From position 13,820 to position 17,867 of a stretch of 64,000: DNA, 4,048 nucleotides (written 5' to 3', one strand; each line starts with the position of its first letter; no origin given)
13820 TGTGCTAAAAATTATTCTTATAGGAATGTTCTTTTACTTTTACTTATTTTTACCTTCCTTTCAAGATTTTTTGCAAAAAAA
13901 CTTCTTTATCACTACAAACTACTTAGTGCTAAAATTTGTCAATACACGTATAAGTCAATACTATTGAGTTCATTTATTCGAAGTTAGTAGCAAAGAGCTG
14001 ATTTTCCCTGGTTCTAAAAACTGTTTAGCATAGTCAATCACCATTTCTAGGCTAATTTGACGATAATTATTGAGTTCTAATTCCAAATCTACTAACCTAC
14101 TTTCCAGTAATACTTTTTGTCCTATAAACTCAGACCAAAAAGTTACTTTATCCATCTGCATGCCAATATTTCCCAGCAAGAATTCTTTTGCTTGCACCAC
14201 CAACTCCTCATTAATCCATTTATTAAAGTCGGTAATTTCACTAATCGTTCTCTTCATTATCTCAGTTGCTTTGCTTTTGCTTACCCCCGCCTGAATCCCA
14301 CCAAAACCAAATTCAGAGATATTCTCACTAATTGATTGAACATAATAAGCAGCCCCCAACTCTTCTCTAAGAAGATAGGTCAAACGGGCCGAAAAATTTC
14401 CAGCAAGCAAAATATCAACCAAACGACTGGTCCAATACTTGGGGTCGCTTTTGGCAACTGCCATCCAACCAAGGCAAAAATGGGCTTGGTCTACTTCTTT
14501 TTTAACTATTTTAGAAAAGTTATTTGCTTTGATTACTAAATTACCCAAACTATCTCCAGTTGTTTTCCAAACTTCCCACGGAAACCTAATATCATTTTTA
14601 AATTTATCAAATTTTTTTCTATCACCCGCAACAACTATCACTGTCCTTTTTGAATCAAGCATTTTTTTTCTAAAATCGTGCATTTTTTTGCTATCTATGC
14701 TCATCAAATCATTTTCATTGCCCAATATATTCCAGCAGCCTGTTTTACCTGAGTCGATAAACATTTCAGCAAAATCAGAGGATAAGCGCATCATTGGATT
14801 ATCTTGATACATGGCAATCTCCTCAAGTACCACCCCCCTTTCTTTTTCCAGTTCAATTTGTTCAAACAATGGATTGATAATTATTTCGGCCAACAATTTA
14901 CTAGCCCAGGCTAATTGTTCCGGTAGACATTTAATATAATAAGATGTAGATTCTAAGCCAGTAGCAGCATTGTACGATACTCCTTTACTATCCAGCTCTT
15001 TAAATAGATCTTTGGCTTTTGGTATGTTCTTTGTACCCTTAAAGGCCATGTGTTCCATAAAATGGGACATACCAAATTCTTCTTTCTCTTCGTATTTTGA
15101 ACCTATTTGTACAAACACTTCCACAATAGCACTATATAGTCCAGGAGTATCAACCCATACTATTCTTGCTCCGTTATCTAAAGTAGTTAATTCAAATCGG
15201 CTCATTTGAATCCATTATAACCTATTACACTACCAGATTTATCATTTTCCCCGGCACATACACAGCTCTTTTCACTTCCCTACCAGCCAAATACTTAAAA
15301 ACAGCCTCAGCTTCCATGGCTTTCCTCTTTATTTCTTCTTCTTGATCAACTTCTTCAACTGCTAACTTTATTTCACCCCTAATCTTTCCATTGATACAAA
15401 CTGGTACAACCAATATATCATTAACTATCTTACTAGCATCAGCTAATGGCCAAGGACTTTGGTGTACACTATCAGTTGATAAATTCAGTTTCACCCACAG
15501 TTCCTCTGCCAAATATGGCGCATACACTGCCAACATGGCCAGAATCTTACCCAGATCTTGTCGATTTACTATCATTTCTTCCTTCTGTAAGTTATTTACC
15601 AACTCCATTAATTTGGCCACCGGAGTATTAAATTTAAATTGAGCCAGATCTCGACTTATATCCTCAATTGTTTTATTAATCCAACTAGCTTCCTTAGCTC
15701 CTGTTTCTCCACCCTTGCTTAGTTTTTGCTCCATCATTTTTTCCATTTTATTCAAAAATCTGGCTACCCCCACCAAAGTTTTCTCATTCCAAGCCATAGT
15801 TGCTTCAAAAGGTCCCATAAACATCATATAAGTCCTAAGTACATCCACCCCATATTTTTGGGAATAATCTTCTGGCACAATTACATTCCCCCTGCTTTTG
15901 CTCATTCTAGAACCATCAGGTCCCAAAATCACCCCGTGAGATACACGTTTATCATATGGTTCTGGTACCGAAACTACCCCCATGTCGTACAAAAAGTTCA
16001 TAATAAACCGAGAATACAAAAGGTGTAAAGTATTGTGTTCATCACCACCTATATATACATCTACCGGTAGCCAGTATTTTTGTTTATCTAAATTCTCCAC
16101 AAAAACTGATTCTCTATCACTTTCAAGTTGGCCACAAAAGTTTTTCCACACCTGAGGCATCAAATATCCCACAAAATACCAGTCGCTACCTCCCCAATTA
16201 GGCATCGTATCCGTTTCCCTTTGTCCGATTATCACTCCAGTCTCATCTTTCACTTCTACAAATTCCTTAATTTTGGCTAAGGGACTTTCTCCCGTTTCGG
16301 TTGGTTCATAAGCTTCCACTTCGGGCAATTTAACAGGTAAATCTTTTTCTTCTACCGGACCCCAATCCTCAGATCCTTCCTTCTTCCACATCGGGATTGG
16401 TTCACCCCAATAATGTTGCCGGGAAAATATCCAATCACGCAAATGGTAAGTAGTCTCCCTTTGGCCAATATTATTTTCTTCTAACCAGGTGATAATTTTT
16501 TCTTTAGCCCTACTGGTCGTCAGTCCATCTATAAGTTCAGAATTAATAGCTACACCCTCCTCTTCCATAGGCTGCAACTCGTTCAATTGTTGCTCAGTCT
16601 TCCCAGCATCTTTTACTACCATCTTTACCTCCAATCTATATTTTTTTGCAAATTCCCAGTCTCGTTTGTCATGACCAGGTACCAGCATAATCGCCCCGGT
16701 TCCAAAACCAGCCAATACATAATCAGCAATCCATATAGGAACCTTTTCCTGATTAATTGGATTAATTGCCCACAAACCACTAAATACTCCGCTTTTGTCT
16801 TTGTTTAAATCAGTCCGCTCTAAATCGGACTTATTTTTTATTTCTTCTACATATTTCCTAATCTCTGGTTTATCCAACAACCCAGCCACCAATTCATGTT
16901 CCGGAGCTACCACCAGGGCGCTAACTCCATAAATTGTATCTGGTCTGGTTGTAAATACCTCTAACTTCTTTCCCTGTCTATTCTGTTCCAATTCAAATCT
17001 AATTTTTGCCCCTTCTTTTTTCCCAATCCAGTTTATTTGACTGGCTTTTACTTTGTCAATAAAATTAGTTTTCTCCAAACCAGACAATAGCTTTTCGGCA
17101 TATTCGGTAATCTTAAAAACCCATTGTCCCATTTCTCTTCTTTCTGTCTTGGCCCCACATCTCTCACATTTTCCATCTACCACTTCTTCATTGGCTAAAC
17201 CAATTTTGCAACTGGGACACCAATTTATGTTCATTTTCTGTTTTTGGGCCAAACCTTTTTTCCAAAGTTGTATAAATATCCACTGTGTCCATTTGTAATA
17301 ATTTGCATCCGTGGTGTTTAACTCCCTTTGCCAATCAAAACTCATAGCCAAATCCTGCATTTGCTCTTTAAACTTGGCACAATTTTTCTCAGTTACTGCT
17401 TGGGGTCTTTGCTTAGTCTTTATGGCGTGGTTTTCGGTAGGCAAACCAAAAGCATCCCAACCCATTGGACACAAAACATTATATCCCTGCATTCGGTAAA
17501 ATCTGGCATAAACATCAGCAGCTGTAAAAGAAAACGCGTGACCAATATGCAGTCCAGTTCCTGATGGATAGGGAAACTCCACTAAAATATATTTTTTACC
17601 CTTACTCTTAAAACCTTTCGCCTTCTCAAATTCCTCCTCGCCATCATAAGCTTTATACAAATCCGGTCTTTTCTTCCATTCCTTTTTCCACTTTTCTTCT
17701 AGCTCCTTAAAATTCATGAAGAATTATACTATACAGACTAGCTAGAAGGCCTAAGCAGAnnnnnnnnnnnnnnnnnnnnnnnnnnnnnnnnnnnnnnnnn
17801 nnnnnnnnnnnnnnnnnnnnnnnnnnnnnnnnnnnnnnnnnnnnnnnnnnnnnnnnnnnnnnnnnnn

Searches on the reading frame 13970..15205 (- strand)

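Call 19: search_protein_families(library=pfam, proteins=[window:13970-15205:-], max_evalue=0.01)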
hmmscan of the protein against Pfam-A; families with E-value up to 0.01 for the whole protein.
window:13970-15205:- (411 aa): 2 families
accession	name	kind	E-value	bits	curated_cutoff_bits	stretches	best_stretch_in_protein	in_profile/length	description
PF00675.25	Peptidase_M16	-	1.7e-31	109.6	22.3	1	17-144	4-134/149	Insulinase (Peptidase family M16)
PF05193.26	Peptidase_M16_C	-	7.6e-15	55.7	23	1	170-341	2-179/181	Peptidase M16 inactive domain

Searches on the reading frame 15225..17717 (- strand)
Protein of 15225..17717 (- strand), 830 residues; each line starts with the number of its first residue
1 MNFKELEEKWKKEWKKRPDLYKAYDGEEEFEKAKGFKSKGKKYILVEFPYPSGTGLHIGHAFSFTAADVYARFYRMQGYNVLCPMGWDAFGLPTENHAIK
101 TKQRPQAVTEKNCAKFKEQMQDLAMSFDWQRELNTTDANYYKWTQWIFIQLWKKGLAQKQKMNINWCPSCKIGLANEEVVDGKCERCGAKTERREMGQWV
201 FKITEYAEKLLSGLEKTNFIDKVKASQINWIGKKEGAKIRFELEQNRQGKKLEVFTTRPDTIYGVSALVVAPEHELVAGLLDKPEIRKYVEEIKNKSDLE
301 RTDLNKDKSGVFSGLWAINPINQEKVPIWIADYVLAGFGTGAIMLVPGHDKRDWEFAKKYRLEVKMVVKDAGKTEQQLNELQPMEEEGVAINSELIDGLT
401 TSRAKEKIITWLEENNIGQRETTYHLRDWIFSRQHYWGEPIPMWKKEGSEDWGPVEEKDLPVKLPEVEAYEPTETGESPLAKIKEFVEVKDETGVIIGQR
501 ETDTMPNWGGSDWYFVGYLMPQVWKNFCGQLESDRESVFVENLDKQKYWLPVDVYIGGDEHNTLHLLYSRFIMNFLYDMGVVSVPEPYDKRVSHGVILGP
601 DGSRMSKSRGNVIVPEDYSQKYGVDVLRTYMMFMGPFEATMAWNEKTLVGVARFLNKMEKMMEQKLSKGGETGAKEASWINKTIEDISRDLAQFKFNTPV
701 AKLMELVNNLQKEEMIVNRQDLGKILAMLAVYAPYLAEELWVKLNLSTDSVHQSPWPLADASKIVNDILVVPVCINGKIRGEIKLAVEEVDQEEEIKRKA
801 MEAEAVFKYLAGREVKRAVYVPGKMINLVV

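Call 19: search_protein_families(library=pfam, proteins=[window:15225-17717:-], max_evalue=0.01)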
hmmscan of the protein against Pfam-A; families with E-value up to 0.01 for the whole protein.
window:15225-17717:- (830 aa): 5 families
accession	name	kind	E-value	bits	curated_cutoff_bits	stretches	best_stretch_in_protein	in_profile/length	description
PF13603.12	tRNA-synt_1_2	-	2.4e-63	213.4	25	1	229-413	2-185/185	Leucyl-tRNA synthetase, editing domain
PF00133.28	tRNA-synt_1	-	3.9e-45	154.8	22.7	2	20-231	2-225/414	tRNA synthetases class I (I, L, M and V)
PF09334.17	tRNA-synt_1g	-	6.3e-33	114.5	20.1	2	44-193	3-148/391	tRNA synthetases class I (M)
PF08264.19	Anticodon_1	-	7.4e-14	52.3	25.1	1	680-788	8-141/148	Anticodon-binding domain of tRNA ligase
PF01406.26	tRNA-synt_1e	-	1.9e-05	24.6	27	0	594-648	243-296/301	tRNA synthetases class I (C) catalytic domain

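Call 58: find_related_loci(query=window:15225-17717:-, collection=genome_contigs, flank=1000)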
Query window:15225-17717:- (830 aa) in genome_contigs; peptide patterns used: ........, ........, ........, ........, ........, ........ (x = any residue, [..] = any of these).
598 stretches matched a pattern (row limit reached: there are more); 572 encode a relative of the query (tblastn E <= 1e-3); the best 80 are kept; 80 distinct loci.
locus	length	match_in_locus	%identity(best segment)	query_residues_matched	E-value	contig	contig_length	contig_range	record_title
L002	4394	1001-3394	49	2-830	0e+0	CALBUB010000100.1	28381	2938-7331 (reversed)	MAG TPA_asm: uncultured Firmicutes bacterium isolate SRR6713629_bin.84_CONCOCT_v1.1_MAG genome assembly, contig: ERZ7949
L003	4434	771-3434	45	2-830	0e+0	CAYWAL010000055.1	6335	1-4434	MAG TPA_asm: uncultured Candidatus Saccharibacteria bacterium isolate SRP216583_co2_140 genome assembly, contig: NODE_10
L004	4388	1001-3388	46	4-830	0e+0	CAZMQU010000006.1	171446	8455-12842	MAG TPA_asm: uncultured Halanaerobiales bacterium isolate SRP192927_co8_322 genome assembly, contig: NODE_31_length_1714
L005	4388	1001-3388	47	4-830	0e+0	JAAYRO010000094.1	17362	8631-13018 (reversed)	MAG: Bacillota bacterium isolate AS23ysBPME_205 77722_AS23, whole genome shotgun sequence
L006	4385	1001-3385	48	2-830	0e+0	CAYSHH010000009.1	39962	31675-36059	MAG TPA_asm: uncultured Candidatus Saccharibacteria bacterium isolate binchicken_co220_14 genome assembly, contig: NODE_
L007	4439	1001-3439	47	3-829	0e+0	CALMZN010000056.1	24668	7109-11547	MAG TPA_asm: uncultured bacterium isolate SRR5468112_bin.23_CONCOCT_v1.1_MAG genome assembly, contig: ERZ781236.297, who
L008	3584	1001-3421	48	2-830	0e+0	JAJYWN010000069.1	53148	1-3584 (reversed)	MAG: Bacillota bacterium isolate FK3.bin120 NODE_1109_length_53148_cov_1.656947, whole genome shotgun sequence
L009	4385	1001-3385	47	2-830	0e+0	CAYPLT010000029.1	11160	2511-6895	MAG TPA_asm: uncultured Candidatus Soleaferrea sp. isolate SRP313737_co1_54 genome assembly, contig: NODE_8902_length_11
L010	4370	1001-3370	47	5-830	0e+0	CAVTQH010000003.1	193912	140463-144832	MAG: Candidatus Amesbacteria bacterium isolate MFD00709.bin.1.50 genome assembly, contig: contig_36186, whole genome sho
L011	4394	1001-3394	48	5-830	0e+0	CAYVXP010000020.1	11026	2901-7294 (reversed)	MAG TPA_asm: uncultured Gammaproteobacteria bacterium isolate SRP272421_co2_156 genome assembly, contig: NODE_21273_leng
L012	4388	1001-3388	46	2-830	0e+0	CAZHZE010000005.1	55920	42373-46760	MAG TPA_asm: uncultured Gammaproteobacteria bacterium isolate SRP263991_co7_529 genome assembly, contig: NODE_525_length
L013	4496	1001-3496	45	2-830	0e+0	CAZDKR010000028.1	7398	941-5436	MAG TPA_asm: uncultured Gammaproteobacteria bacterium isolate binchicken_co184_737 genome assembly, contig: NODE_20854_l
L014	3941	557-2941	48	2-825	0e+0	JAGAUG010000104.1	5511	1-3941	MAG: Oscillospiraceae bacterium isolate RGIG8779 Water_deer_Colon.Co__c1475364, whole genome shotgun sequence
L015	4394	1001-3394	46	4-830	0e+0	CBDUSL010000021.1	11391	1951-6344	MAG TPA_asm: uncultured bacterium isolate SRR21487738_binner13_Refined_25 genome assembly, contig: ERZ25083882.1649, who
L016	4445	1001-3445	47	2-830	0e+0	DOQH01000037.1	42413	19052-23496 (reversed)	MAG TPA_asm: Candidatus Magasanikbacteria bacterium isolate UBA10142 contig_839, whole genome shotgun sequence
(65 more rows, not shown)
